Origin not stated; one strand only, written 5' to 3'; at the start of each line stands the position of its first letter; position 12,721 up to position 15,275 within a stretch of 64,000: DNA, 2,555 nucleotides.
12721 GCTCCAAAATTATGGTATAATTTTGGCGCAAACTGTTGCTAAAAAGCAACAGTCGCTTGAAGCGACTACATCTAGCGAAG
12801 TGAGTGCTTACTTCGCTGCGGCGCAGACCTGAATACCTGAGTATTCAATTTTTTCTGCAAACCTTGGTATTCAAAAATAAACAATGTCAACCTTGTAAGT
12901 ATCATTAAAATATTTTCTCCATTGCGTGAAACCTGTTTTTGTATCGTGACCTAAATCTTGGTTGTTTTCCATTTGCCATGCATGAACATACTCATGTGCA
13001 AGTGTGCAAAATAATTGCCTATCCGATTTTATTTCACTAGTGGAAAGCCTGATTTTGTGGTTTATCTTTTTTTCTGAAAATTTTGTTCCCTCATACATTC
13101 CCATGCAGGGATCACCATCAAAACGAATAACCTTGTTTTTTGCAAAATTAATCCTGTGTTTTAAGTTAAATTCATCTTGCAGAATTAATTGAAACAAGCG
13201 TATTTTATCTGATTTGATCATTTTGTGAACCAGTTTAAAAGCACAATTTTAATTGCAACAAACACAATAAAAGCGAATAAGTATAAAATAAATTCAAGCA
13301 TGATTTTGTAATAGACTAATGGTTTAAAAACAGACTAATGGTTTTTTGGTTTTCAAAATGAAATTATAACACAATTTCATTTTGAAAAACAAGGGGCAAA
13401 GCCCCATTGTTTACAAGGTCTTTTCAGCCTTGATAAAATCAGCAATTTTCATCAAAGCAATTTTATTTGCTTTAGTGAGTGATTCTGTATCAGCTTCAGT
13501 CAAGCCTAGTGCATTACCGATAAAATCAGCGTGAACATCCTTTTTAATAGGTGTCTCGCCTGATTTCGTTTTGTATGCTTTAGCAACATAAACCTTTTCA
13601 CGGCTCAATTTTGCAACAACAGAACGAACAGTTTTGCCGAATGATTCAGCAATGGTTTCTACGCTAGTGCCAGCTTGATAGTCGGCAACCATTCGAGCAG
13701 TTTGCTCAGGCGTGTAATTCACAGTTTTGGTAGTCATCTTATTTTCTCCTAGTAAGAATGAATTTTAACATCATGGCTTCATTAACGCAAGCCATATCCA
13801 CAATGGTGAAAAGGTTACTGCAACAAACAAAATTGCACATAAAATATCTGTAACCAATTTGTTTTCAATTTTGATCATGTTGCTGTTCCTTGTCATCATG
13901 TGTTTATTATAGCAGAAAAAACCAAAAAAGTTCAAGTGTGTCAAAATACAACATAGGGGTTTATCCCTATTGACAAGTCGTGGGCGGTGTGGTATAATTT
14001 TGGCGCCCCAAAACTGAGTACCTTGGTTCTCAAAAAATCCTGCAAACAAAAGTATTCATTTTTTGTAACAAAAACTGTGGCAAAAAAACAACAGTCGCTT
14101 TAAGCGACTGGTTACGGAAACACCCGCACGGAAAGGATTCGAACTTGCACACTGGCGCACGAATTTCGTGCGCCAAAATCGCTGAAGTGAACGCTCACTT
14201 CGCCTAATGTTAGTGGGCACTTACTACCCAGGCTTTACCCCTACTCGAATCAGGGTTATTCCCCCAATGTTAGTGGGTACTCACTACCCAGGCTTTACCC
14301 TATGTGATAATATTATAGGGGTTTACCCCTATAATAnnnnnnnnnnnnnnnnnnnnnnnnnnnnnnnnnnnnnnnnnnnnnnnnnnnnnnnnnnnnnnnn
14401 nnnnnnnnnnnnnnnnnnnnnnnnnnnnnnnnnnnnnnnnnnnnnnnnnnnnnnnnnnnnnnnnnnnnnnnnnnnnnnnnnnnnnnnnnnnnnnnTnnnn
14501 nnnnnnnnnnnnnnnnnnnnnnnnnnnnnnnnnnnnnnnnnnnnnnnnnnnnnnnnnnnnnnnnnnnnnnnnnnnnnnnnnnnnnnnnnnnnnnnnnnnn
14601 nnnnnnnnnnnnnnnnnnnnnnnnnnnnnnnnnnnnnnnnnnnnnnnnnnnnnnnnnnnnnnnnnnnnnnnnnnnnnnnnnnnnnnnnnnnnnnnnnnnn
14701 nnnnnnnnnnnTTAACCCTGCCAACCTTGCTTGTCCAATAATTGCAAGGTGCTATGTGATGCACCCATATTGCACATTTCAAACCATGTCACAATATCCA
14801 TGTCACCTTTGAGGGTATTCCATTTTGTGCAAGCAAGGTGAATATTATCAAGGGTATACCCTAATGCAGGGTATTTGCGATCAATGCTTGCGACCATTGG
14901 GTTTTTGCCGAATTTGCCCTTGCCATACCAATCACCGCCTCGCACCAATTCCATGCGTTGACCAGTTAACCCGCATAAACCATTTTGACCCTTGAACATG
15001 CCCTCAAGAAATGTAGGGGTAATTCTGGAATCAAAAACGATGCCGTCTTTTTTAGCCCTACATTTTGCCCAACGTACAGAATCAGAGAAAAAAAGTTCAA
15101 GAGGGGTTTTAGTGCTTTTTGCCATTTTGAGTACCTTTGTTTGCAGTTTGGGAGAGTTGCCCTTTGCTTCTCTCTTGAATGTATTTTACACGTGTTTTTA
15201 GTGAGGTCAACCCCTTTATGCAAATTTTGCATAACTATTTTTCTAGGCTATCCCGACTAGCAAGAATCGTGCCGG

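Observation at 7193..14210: Repeated + strand promoter/hairpin/terminator cassettes interleaved with, and antisense to, the - strand accessory genes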

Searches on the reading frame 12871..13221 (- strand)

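Call 10: search_protein_families(library=pfam, proteins=[window:12871-13221:-], max_evalue=0.01)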
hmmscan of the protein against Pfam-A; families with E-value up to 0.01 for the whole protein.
window:12871-13221:- (116 aa): 2 families
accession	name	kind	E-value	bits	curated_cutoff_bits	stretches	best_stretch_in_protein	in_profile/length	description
PF10263.15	SprT-like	-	1.2e-06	28.7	25.6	1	29-105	18-95/108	SprT-like family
PF09768.15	Peptidase_M76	-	0.00096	19.4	25.2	1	30-86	35-84/170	Peptidase M76 family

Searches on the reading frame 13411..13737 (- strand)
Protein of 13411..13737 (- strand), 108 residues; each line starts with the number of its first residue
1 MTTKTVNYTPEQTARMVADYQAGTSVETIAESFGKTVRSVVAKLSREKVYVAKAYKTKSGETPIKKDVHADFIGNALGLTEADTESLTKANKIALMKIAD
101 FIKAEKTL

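Call 10: search_protein_families(library=pfam, proteins=[window:13411-13737:-], max_evalue=0.01)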
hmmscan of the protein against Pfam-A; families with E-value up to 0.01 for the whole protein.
window:13411-13737:- (108 aa): 1 family
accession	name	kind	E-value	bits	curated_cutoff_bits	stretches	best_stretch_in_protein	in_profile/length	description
PF25257.1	DUF7858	-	0.0081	16.6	27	1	8-103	45-131/170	Family of unknown function (DUF7858)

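Call 22: find_related_loci(query=window:13411-13737:-, collection=viral_contigs, flank=6000)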
Query window:13411-13737:- (108 aa) in viral_contigs; peptide patterns used: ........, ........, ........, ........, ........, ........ (x = any residue, [..] = any of these).
169 stretches matched a pattern; 141 encode a relative of the query (tblastn E <= 1e-3); the best 80 are kept; 80 distinct loci.
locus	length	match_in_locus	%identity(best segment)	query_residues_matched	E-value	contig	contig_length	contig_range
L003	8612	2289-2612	98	1-108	3e-67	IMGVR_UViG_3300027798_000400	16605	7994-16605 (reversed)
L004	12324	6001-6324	98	1-108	4e-67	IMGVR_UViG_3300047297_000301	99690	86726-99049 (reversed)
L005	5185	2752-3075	98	1-108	3e-67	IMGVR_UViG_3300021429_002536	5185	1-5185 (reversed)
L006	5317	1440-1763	97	1-108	6e-67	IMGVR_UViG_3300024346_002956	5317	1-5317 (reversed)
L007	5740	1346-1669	97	1-108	6e-67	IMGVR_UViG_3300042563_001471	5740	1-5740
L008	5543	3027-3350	97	1-108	6e-67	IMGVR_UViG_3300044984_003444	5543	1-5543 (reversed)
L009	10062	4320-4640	97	1-107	3e-66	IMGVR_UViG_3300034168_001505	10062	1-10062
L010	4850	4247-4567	97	1-107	8e-66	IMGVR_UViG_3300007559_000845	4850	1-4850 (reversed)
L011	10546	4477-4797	97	1-107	9e-66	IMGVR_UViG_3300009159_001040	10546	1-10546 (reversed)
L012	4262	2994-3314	96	1-107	1e-65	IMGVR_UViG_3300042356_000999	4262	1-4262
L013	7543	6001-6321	95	1-107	4e-65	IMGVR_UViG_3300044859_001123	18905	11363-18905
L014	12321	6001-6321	95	1-107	4e-65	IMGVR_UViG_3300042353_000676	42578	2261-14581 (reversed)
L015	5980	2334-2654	95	1-107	4e-65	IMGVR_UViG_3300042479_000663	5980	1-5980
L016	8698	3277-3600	93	1-108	9e-64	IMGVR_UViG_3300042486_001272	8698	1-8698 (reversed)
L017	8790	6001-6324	92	1-108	3e-63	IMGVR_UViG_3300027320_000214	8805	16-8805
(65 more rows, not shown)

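Call 26: search_protein_families(library=phrogs, proteins=[window:13411-13737:-], max_evalue=0.001)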
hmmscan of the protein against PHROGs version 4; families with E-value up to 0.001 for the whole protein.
window:13411-13737:- (108 aa): 2 families
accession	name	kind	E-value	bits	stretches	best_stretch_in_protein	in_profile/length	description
phrog_323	-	transcription regulation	7.3e-07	30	1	6-68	147-206/319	transcriptional regulator, D5-like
phrog_1725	-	DNA, RNA and nucleotide metabolism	1.2e-05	26.8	1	24-105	37-126/129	DNA binding protein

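Call 28: search_dna_similar(query=window:13411-13737:-, collection=phages, mode=protein, max_rows=25, max_evalue=0.001)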
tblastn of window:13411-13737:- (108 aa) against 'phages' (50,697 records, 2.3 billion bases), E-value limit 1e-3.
No match.

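Call 61: search_solved_structures(query=window:13411-13737:-, max_evalue=1)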
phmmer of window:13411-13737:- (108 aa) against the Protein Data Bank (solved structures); distinct sequences matched with E-value up to 1: 0.

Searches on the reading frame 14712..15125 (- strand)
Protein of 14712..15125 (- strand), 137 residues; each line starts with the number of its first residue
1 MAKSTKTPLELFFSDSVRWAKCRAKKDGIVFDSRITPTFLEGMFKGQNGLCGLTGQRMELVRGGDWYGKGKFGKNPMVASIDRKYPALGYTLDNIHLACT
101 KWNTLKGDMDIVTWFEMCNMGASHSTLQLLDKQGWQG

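Call 21: find_related_loci(query=window:14712-15125:-, collection=viral_contigs, flank=10000)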
Query window:14712-15125:- (137 aa) in viral_contigs; peptide patterns used: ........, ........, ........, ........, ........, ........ (x = any residue, [..] = any of these).
21 stretches matched a pattern; 1 encode a relative of the query (tblastn E <= 1e-3); 1 distinct loci.
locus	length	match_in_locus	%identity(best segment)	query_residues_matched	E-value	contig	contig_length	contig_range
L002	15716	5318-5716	80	1-137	2e-72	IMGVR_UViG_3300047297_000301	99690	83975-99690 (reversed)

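Call 26: search_protein_families(library=phrogs, proteins=[window:14712-15125:-], max_evalue=0.001)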
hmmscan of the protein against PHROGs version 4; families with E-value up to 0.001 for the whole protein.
window:14712-15125:- (137 aa): 3 families
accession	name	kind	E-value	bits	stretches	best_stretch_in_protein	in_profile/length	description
phrog_3322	-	DNA, RNA and nucleotide metabolism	1.8e-13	51.7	1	17-119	56-146/162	endonuclease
phrog_1035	-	DNA, RNA and nucleotide metabolism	8.4e-12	46.5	1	20-121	133-225/271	endonuclease VII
phrog_3118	-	DNA, RNA and nucleotide metabolism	3.3e-05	24.5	1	14-109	15-99/287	HNH endonuclease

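Call 68: search_protein_families(library=pfam, proteins=[window:14712-15125:-], max_evalue=0.01)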
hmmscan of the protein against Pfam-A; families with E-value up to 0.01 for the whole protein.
window:14712-15125:- (137 aa): 0 families
